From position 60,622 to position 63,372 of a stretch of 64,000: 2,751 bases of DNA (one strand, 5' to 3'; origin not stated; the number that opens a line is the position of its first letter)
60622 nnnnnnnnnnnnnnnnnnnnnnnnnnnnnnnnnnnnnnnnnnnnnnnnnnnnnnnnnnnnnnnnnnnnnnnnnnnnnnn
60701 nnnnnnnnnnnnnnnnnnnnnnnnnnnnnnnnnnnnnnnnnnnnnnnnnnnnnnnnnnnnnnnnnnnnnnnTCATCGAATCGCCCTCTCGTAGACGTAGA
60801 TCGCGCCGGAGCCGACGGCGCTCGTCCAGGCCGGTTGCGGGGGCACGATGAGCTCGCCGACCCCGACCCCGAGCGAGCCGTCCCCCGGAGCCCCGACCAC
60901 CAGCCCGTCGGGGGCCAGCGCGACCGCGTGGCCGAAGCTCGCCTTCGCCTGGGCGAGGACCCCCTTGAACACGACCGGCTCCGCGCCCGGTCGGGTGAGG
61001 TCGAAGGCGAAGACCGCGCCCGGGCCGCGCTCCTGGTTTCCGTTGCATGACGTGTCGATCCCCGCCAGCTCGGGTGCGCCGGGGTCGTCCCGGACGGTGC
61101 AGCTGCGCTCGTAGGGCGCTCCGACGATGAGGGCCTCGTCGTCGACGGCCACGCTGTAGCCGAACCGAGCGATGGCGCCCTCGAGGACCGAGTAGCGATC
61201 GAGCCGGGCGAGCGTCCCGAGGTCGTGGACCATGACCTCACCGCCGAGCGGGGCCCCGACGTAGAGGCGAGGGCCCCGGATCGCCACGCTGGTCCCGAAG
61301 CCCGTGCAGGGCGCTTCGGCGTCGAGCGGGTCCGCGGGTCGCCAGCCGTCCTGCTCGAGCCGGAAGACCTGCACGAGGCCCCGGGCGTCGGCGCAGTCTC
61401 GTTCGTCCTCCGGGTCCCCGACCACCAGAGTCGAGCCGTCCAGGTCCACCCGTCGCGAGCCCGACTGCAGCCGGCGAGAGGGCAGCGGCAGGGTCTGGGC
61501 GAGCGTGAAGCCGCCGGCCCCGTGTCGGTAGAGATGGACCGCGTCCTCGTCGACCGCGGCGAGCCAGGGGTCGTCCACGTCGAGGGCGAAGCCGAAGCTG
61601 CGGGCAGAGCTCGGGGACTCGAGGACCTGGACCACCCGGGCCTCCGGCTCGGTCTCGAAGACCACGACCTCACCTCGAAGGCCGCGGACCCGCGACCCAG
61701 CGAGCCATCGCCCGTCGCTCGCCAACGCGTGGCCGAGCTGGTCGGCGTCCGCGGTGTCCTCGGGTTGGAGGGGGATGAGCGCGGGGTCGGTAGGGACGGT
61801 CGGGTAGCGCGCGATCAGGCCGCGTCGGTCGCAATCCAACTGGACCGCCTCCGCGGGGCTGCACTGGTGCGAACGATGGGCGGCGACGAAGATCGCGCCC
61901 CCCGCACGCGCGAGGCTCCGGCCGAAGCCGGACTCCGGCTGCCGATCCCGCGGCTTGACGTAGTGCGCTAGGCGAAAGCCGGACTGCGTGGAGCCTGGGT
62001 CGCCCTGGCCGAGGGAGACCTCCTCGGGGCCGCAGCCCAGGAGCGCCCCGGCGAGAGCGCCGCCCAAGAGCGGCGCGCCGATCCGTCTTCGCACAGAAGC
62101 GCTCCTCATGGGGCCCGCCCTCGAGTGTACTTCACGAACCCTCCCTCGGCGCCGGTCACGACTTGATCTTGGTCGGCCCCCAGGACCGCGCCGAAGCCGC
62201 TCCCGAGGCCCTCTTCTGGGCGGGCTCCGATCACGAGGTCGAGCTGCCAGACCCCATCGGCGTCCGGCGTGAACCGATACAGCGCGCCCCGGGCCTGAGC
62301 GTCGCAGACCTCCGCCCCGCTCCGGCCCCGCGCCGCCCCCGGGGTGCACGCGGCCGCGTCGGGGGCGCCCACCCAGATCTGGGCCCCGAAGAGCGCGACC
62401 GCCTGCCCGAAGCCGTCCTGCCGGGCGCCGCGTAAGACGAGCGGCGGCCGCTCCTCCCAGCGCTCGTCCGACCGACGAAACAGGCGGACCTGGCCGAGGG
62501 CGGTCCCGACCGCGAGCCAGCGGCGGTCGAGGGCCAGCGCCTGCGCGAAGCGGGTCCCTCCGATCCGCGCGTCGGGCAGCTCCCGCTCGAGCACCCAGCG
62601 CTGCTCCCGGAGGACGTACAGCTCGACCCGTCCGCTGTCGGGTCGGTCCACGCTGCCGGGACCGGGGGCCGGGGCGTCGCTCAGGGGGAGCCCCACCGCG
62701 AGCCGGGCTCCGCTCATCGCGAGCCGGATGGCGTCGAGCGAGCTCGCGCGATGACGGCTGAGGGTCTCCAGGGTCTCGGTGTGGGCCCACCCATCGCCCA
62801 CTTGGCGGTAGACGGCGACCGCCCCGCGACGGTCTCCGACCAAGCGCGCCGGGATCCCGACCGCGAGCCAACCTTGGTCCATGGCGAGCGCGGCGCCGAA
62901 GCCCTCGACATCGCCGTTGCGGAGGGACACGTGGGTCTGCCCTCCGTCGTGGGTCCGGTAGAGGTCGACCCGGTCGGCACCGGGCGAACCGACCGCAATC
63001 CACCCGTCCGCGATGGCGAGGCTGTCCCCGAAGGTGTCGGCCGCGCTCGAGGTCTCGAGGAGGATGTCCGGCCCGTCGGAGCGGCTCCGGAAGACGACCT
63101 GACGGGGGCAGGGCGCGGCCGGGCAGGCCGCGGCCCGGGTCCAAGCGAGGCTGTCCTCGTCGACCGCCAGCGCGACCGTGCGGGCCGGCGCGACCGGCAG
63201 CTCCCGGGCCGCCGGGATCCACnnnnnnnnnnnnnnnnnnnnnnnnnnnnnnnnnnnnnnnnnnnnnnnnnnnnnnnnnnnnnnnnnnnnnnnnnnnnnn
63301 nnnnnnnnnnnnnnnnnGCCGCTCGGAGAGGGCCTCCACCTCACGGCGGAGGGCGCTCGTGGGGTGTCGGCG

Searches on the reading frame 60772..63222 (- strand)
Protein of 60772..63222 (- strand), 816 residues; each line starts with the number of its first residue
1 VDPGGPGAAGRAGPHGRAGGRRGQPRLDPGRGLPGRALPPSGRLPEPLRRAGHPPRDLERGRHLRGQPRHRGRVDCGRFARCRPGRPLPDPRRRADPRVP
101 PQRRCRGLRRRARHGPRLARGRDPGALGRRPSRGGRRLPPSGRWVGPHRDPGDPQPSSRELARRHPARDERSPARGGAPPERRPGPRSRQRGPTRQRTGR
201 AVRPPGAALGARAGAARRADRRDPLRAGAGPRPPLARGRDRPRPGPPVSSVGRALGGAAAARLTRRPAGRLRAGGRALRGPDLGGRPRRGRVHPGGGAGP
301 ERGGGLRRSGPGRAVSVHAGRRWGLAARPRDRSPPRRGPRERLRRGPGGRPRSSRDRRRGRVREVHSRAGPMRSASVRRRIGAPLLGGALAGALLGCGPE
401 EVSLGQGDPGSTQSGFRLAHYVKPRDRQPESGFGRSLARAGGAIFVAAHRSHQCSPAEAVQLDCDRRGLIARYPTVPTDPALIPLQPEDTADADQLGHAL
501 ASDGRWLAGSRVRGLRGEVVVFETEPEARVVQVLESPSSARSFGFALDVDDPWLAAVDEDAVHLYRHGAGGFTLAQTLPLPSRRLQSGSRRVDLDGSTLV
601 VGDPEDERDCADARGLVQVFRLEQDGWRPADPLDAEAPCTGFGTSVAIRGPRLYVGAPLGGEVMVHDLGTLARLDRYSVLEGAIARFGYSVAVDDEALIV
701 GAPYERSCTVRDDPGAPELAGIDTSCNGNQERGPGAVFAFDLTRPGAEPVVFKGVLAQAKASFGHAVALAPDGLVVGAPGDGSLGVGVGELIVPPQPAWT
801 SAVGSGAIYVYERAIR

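Call 97: search_protein_families(library=pfam, proteins=[window:60772-63222:-], max_evalue=0.0001)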
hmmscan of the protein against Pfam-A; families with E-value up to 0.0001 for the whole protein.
window:60772-63222:- (816 aa): 1 family
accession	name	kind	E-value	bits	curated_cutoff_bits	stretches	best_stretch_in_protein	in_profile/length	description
PF14312.12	FG-GAP_2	-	2.8e-16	59.9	23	0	758-783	13-38/49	FG-GAP repeat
